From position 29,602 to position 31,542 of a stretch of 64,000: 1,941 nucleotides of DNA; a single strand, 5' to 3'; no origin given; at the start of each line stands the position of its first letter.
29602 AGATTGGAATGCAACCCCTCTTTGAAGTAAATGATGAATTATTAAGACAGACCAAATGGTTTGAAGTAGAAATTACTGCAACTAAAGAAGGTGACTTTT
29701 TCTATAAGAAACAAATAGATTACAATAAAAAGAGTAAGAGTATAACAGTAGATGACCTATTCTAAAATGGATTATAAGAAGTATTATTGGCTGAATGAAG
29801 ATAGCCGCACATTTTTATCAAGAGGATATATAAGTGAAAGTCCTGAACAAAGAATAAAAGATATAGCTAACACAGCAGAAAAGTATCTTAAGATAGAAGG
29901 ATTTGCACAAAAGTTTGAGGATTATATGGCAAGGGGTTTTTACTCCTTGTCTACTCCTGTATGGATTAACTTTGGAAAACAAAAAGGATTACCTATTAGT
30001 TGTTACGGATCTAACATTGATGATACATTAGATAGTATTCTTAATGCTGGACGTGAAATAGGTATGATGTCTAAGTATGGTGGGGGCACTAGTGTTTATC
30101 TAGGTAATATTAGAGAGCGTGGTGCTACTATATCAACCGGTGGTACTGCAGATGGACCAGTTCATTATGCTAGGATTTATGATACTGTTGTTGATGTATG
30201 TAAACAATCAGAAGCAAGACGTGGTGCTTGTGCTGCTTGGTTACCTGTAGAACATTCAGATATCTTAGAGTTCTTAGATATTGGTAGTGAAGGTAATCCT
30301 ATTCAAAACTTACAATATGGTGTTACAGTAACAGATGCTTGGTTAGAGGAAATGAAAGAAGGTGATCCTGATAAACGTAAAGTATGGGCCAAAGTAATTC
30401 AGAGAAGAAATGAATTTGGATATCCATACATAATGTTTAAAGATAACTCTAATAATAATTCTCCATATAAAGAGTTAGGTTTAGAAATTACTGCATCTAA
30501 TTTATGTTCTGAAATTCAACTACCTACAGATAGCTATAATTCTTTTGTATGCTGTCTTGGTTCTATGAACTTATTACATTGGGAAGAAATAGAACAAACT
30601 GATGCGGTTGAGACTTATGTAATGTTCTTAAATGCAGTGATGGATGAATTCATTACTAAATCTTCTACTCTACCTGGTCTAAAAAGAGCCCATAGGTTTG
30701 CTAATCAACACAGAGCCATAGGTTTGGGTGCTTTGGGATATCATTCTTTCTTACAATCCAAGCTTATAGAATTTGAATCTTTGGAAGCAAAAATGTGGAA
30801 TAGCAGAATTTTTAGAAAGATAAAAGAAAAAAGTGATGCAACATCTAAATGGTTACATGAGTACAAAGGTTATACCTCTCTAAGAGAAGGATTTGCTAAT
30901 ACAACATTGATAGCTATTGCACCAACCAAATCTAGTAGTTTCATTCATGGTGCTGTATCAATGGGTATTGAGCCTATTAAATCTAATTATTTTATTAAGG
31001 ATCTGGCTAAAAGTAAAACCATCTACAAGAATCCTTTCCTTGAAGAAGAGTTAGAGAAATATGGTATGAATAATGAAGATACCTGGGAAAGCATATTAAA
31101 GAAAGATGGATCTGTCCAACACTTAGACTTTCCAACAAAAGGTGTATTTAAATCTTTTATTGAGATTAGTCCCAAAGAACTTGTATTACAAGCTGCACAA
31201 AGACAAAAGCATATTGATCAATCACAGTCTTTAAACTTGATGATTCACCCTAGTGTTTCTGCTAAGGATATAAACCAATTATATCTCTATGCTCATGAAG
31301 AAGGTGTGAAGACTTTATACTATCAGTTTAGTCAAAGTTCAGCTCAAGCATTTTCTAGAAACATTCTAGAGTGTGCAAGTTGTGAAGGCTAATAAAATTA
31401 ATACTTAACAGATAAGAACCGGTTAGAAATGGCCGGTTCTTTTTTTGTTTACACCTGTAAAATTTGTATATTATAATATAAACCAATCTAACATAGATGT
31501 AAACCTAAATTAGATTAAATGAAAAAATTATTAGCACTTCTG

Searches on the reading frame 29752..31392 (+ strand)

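Call 7: search_protein_families(library=phrogs, proteins=[window:29752-31392:+], max_evalue=0.001)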
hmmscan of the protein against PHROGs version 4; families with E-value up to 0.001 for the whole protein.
window:29752-31392:+ (546 aa): 11 families
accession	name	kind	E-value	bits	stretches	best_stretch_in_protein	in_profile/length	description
phrog_84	-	DNA, RNA and nucleotide metabolism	2.8e-140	470.2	1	8-545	207-795/975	ribonucleoside-diphosphate reductase large subunit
phrog_12229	-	DNA, RNA and nucleotide metabolism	7.8e-87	293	2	11-152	4-147/577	ribonucleotide reductase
phrog_30939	-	DNA, RNA and nucleotide metabolism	1.3e-70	239.4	1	44-544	461-976/977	ribonucleotide reductase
phrog_3844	-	moron, auxiliary metabolic gene and host takeover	2.5e-59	202.4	2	379-545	310-450/451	NrdA-like aerobic NDP reductase large subunit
phrog_3987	-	DNA, RNA and nucleotide metabolism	2.5e-40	139.5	2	25-204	161-347/467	ribonucleotide reductase large subunit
phrog_33412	-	unknown function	2.9e-30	105.9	1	411-545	2-139/140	-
phrog_29665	-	unknown function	1.5e-28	100.7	1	257-391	2-150/150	-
phrog_367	-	DNA, RNA and nucleotide metabolism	6.2e-14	52.1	1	244-463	380-579/701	ribonucleotide reductase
phrog_22953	-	DNA, RNA and nucleotide metabolism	1.8e-13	52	2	115-205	2-97/201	ribonucleotide reductase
phrog_6132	-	DNA, RNA and nucleotide metabolism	1.2e-11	45.6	1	52-154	185-289/530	ribonucleotide reductase large subunit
phrog_10616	-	DNA, RNA and nucleotide metabolism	5e-08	34.1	1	466-544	15-109/111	ribonucleotide reductase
